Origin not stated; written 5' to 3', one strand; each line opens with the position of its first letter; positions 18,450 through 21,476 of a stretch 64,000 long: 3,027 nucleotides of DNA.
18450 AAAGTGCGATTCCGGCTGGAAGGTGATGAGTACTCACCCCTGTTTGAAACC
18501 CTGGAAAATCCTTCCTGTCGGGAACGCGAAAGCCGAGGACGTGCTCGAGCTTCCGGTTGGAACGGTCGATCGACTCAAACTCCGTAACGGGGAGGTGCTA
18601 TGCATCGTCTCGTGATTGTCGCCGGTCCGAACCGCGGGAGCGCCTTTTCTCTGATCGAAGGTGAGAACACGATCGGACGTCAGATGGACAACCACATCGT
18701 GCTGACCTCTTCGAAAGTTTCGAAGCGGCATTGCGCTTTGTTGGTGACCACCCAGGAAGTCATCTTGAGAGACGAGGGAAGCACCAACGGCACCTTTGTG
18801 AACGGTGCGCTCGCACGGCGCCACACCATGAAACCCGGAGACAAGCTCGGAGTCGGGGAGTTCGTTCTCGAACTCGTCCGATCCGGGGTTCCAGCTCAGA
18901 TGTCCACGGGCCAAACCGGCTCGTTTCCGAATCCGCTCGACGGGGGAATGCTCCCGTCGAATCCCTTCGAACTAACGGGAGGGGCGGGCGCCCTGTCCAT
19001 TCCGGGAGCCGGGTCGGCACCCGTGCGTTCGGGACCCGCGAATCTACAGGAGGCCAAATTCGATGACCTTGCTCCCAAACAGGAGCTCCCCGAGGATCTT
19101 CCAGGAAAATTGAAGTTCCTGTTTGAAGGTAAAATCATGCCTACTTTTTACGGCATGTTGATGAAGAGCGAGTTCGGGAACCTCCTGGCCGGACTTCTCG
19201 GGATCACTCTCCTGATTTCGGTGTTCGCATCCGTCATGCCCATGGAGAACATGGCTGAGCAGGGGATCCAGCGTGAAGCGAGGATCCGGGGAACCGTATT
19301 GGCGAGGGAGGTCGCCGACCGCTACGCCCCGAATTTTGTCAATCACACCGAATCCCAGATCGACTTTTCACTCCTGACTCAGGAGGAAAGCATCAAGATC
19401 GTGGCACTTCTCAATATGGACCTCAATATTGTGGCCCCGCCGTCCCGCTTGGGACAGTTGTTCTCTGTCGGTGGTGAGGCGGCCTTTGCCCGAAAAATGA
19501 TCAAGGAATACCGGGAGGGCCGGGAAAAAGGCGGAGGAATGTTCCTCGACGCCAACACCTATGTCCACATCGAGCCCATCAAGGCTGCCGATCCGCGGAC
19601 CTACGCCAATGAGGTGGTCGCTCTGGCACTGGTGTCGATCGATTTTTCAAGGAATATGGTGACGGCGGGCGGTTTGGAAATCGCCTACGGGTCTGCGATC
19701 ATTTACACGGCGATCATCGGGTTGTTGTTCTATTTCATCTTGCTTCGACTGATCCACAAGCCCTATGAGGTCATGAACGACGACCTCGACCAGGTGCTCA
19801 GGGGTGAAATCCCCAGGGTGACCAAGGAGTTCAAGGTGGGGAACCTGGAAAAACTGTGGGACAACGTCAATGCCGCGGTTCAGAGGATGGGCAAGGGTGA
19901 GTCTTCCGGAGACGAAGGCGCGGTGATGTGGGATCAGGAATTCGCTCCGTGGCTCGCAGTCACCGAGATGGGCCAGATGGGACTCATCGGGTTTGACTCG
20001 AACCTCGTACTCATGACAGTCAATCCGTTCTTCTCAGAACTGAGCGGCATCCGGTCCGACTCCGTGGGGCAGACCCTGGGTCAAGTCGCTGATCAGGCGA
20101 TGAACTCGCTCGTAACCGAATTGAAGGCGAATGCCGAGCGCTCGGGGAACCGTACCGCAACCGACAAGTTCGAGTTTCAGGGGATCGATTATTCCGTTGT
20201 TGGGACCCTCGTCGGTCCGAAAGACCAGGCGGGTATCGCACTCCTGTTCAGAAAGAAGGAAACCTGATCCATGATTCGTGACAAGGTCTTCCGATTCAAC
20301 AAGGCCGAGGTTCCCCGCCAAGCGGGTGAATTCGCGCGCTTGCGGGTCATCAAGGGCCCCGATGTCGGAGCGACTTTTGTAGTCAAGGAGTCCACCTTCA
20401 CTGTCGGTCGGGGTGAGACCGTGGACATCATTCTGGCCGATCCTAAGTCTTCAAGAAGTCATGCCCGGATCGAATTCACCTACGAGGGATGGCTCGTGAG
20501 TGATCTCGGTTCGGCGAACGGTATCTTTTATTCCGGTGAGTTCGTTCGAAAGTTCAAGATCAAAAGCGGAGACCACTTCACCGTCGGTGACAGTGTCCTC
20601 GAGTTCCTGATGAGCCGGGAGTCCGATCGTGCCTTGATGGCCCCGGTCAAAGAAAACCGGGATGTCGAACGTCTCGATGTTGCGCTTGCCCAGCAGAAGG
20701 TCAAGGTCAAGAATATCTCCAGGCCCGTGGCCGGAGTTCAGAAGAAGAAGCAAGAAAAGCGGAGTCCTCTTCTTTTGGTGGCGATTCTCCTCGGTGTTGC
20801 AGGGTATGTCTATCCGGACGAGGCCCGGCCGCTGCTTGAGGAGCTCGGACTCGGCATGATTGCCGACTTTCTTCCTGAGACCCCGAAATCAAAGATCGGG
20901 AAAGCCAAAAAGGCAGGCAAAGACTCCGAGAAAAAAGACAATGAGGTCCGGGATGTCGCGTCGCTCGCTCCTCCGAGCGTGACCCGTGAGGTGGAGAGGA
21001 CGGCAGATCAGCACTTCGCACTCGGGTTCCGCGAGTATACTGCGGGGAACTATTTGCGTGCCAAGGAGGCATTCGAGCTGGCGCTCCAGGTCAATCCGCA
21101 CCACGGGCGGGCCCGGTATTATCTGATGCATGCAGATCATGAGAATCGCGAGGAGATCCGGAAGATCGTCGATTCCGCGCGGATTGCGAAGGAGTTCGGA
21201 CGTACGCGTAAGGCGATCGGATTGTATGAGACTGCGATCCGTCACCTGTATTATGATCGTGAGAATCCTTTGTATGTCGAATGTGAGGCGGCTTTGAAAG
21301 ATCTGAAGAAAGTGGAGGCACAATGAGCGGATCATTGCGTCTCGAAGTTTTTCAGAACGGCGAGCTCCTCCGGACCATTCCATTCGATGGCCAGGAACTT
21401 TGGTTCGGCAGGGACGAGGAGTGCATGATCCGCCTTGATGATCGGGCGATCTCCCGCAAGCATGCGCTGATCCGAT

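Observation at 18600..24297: Three FHA-domain membrane proteins (four FHA domains) plus a PP2C phosphatase embedded in the Tad locus, with no Ser/Thr kinase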

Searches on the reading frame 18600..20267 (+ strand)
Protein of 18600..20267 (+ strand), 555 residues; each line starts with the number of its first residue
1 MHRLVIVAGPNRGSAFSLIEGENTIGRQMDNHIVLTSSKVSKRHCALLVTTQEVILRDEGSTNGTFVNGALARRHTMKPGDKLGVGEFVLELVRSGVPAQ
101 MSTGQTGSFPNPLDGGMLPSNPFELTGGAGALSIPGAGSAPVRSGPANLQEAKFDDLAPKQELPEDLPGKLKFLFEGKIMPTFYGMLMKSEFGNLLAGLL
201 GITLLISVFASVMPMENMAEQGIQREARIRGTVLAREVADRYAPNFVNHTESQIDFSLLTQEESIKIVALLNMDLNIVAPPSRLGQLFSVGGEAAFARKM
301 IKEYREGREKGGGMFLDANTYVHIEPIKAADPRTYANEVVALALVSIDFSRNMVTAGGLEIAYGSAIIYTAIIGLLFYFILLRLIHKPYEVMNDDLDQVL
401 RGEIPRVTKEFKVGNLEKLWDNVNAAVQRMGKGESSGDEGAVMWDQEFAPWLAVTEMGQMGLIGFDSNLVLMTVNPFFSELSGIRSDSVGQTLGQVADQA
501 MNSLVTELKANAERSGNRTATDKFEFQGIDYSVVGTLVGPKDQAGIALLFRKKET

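Call 5: search_protein_families(library=pfam, proteins=[window:18600-20267:+], max_evalue=0.01)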
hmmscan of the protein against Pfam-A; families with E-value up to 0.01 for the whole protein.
window:18600-20267:+ (555 aa): 2 families
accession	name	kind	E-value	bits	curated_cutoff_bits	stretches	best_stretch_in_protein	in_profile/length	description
PF16697.10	Yop-YscD_cpl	-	1.4e-16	60.9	33.2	1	6-94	2-92/94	Inner membrane component of T3SS, cytoplasmic domain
PF00498.31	FHA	-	1.3e-15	58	20.7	1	24-86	2-67/67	FHA domain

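Call 12: search_protein_families(library=ncbifam, proteins=[window:18600-20267:+], max_evalue=0.1)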
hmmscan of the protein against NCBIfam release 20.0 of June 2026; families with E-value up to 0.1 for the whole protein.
window:18600-20267:+ (555 aa): 9 families
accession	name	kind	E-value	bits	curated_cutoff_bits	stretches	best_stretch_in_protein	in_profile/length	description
NF049868.1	FhaB_Rv0019c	equivalog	5.5e-15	55.7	125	1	2-92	67-158/158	FHA domain-containing protein FhaB/FipA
NF041660.2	oxygluDhInhib_OdhI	equivalog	7.5e-12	45.2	200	1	4-90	39-125/130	oxoglutarate dehydrogenase inhibitor Odhl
NF033760.1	gliding_GltG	equivalog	2e-07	30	650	1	25-95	28-99/650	adventurous gliding motility protein GltG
NF052573.1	HisKinEspAMyxo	equivalog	3.5e-07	28.6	1400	1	13-87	38-113/755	serine histidine kinase EspA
TIGR03354.1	VI_FHA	hypoth_equivalog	3.7e-07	30.3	120.25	1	10-91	13-100/420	type VI secretion system-associated FHA domain protein TagH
TIGR02500.1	type_III_yscD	equivalog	9e-06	24.9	86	1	7-61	6-60/413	type III secretion system inner membrane ring subunit SctD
NF052403.1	ESX1TransRegEspM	equivalog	0.017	14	550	1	6-79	14-84/367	ESX-1 type VII secretion system transcriptional regulator EspM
TIGR03673.1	uL14_arch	equivalog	0.061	13.2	191.45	0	18-75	56-116/131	50S ribosomal protein L14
NF006344.0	PRK08571.1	equivalog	0.069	13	168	0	17-76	56-118/132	50S ribosomal protein L14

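Call 31: find_homologous_proteins(query=window:18600-20267:+, max_evalue=0.001)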
Query window:18600-20267:+ (555 aa): 122 proteins with E <= 0.001 among 8000 candidates; the best 120 are listed.
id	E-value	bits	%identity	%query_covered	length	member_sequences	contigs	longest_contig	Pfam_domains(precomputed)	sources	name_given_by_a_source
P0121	0.0e+0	1139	91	100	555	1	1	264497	PF00498.32,PF16697.11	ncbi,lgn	-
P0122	0.0e+0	1139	91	100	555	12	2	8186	PF00498.32,PF16697.11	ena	-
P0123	0.0e+0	1121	90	100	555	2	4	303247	PF00498.32,PF16697.11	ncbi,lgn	-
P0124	3.4e-286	968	78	100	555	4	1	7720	PF00498.32,PF16697.11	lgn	-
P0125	2.8e-284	962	90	86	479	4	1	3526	-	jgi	jgi:hypothetical protein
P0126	7.9e-209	713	59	100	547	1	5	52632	PF00498.32,PF16697.11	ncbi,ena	-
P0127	2.7e-180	619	54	100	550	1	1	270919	PF00498.32,PF16697.11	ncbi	-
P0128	6.0e-180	618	54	100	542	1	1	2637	PF00498.32,PF16697.11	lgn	-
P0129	1.2e-179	617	54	100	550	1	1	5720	PF00498.32,PF16697.11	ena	-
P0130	6.1e-179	614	54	100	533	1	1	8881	PF00498.32,PF16697.11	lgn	-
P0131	9.5e-178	610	53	99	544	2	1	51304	PF00498.32,PF16697.11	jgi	-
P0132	5.0e-177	608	53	100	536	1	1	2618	PF00498.32,PF16697.11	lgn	-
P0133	6.0e-177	608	52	100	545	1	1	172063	PF00498.32,PF16697.11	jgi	jgi:PAS domain-containing protein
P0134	2.7e-175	602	53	100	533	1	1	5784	PF00498.32,PF16697.11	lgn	-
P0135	4.2e-175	602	53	100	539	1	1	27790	PF00498.32,PF16697.11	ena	-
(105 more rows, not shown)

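Call 51: predict_structure(alignment_id=A2)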
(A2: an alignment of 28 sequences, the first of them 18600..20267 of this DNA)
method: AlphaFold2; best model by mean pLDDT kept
length: 555 residues; sequences in the alignment: 28
mean_pLDDT: 76.5   pTM: 0.37
mean pLDDT of the five models: 76.5, 76.5, 75.5, 74.9, 71.6
residues with pLDDT >= 90: 111; 70-90: 313; 50-70: 63; < 50: 68
segments of 3 or more residues with pLDDT < 50: 97-111, 113-118, 123-160, 435-439
pLDDT, mean of each block of 10 residues (from residue 1): 86 86 91 89 91 87 86 90 92 65 39 41 37 34 37 38 63 72 73 79 77 66 80 89 85 78 83 85 76 88 85 86 90 78 86 57 71 81 81 79 72 74 74 48 84 88 92 90 82 84 91 88 87 91 90 72
secondary structure, 60 per line:
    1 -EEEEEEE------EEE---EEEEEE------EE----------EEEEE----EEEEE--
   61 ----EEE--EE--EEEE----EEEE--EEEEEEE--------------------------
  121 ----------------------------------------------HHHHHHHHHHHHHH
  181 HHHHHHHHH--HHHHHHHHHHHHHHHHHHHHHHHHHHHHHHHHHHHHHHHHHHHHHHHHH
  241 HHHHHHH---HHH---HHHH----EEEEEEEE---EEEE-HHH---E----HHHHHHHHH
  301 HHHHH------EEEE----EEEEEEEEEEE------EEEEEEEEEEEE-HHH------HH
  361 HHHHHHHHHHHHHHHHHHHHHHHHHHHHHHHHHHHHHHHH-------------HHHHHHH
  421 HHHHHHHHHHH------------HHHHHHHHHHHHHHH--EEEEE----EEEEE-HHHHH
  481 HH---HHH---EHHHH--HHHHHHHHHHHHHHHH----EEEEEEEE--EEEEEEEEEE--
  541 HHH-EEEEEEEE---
elements in order: E2-8 E15-17 E21-26 E45-49 E54-58 E65-67 E74-77 E82-85 E88-94 H167-189 H192-247 H257-260 E265-272 E276-279 H292-305 E312-315 E320-330 E337-348 H359-400 H414-431 H444-458 E461-465 E470-474 H476-482 H493-496 H499-514 E519-526 E529-538 E545-552

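Call 56: fold_search(model_id=the predicted structure, library=pdb)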
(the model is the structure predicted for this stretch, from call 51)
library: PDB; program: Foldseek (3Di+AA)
matches with E <= 10: 1145; with E <= 0.001: 185
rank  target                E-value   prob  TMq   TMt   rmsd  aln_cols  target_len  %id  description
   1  9a5d_A                2.9e-12  1.00  0.25  0.23  13.8       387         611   14  Integrative model of WALK-YYCH by crosslinking MS and deep learning (released 2024-09-18)
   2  6i2p_E                7.5e-11  1.00  0.17  0.86   1.1        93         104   34  Crystal structure of the Mycobacterium tuberculosis PknB kinase domain (L33E mutant) in complex with its substrate Gar (released 2019-05-22)
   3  8p5x_G                1.2e-10  1.00  0.16  0.86   1.0        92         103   35  Single particle cryo-EM structure of the complex between Corynebacterium glutamicum homohexameric 2-oxoglutarate dehyd (released 2023-08-16)
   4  6i2p_D                1.6e-10  1.00  0.17  0.79   1.1        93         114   34  Crystal structure of the Mycobacterium tuberculosis PknB kinase domain (L33E mutant) in complex with its substrate Gar (released 2019-05-22)
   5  4qcj                  2.0e-10  1.00  0.16  0.88   0.9        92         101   35  Crystal Structure of OdhI from Corynebacterium glutamicum (released 2014-07-02)
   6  6i2q_B                2.4e-10  1.00  0.17  0.93   0.9        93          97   34  Crystal structure of the wild-type SucA domain of Mycobacterium smegmatis KGD (alpha-ketoglutarate decarboxylase), in  (released 2019-05-22)
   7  7rj3_C                2.4e-10  1.00  0.17  0.89   1.0        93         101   34  Crystal Structure of the Forkhead Associated (FHA) Domain of the Glycogen Accumulation Regulator (GarA) from Mycobacte (released 2021-07-28)
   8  6i2r_B                2.5e-10  1.00  0.17  0.96   0.9        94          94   34  Crystal structure of the SucA domain of Mycobacterium smegmatis KGD (alpha-ketoglutarate decarboxylase), mutant R802A, (released 2019-05-22)
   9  7rj3_B                4.2e-10  1.00  0.16  0.84   1.3        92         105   35  Crystal Structure of the Forkhead Associated (FHA) Domain of the Glycogen Accumulation Regulator (GarA) from Mycobacte (released 2021-07-28)
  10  7rj3_A                4.4e-10  1.00  0.17  0.86   1.0        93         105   34  Crystal Structure of the Forkhead Associated (FHA) Domain of the Glycogen Accumulation Regulator (GarA) from Mycobacte (released 2021-07-28)
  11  8p5r_G                4.4e-10  1.00  0.17  0.91   0.9        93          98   34  Crystal structure of full-length, homohexameric 2-oxoglutarate dehydrogenase KGD from Mycobacterium smegmatis in compl (released 2023-08-16)
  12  3oun_A                8.7e-10  1.00  0.16  0.94   1.2        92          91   32  Crystal structure of the FhaA FHA domain complexed with the intracellular domain of Rv3910 (released 2012-02-08)
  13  3poa_A                1.0e-09  1.00  0.17  0.91   1.7        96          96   30  Structural and functional analysis of phosphothreonine-dependent FHA domain interactions (released 2011-01-26)
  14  6i2r_D                3.1e-09  1.00  0.16  0.95   0.9        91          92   35  Crystal structure of the SucA domain of Mycobacterium smegmatis KGD (alpha-ketoglutarate decarboxylase), mutant R802A, (released 2019-05-22)
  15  8p5r_H                3.3e-09  1.00  0.17  0.93   0.9        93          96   34  Crystal structure of full-length, homohexameric 2-oxoglutarate dehydrogenase KGD from Mycobacterium smegmatis in compl (released 2023-08-16)
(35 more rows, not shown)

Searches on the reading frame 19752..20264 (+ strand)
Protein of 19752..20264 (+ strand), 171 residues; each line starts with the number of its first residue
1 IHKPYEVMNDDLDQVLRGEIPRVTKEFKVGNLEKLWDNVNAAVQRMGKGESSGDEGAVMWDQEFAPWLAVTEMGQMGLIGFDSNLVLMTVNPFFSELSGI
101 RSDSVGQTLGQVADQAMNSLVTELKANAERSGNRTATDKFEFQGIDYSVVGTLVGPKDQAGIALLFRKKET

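Call 78: search_solved_structures(query=window:19752-20264:+, max_evalue=1)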
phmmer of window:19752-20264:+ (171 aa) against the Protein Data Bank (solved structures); distinct sequences matched with E-value up to 1: 4.
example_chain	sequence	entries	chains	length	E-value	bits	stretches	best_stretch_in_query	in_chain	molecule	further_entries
9lr9_K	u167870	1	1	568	0.25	14.6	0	12-94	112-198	Pre-hexon-linking protein IIIa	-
2wwx_B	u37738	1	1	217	0.42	13.9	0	7-45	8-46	DRRA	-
3l0m_A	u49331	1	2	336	0.77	13.1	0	7-45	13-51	DrrA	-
4xfr_A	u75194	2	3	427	0.96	12.7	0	44-115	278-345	Uncharacterized protein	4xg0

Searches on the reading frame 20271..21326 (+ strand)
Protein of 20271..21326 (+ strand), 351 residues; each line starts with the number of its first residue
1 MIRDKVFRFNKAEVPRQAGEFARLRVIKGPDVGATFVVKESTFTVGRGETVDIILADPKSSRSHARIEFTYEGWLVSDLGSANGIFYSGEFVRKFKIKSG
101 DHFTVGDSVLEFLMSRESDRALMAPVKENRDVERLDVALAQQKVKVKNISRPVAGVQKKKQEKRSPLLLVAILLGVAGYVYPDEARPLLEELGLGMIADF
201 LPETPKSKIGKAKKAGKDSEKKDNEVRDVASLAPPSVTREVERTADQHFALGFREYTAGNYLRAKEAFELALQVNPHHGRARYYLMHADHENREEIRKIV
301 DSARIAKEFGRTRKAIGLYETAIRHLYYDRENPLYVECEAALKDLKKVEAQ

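Call 5: search_protein_families(library=pfam, proteins=[window:20271-21326:+], max_evalue=0.01)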
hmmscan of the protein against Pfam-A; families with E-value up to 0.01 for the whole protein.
window:20271-21326:+ (351 aa): 6 families
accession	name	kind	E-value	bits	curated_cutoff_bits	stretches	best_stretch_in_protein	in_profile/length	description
PF16697.10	Yop-YscD_cpl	-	4.9e-17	62.4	33.2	1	25-112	1-90/94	Inner membrane component of T3SS, cytoplasmic domain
PF00498.31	FHA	-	2.6e-14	53.8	20.7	1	44-106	2-67/67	FHA domain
PF07719.23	TPR_2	-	1.9e-05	24.9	27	1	246-278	2-34/34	Tetratricopeptide repeat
PF13432.12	TPR_16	-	0.0013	19.5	32.7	0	254-285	6-37/65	Tetratricopeptide repeat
PF13428.12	TPR_14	-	0.0023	18.9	23.5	0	248-285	4-41/44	Tetratricopeptide repeat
PF14559.12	TPR_19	-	0.0028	18.4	25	0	258-289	4-35/68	Tetratricopeptide repeat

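Call 12: search_protein_families(library=ncbifam, proteins=[window:20271-21326:+], max_evalue=0.1)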
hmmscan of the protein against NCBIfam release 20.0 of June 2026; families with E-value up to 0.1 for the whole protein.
window:20271-21326:+ (351 aa): 10 families
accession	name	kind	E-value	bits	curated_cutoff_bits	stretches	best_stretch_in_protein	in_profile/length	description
NF049868.1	FhaB_Rv0019c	equivalog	3.4e-16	59.7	125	1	12-111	57-157/158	FHA domain-containing protein FhaB/FipA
NF033760.1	gliding_GltG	equivalog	1.7e-13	50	650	1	23-152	6-130/650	adventurous gliding motility protein GltG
NF041660.2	oxygluDhInhib_OdhI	equivalog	9.4e-13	48.2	200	1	18-113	33-128/130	oxoglutarate dehydrogenase inhibitor Odhl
NF052573.1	HisKinEspAMyxo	equivalog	4.1e-09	35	1400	1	32-113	37-120/755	serine histidine kinase EspA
TIGR03354.1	VI_FHA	hypoth_equivalog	3.2e-08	33.8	120.25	1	33-143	16-134/420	type VI secretion system-associated FHA domain protein TagH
TIGR02500.1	type_III_yscD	equivalog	1.6e-06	27.4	86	1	24-78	3-57/413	type III secretion system inner membrane ring subunit SctD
NF052403.1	ESX1TransRegEspM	equivalog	0.0043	16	550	1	25-131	13-122/367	ESX-1 type VII secretion system transcriptional regulator EspM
TIGR02552.1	LcrH_SycD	equivalog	0.015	15.1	104.8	1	244-279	17-52/136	SycD/LcrH family type III secretion system chaperone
TIGR02521.1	type_IV_pilW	equivalog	0.044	13.3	154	0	238-285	24-71/234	type IV pilus biogenesis/stability protein PilW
NF047507.1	TPR_BatC_Lepto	exception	0.063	12.7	175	0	233-294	86-145/214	TPR repeat-containing protein BatC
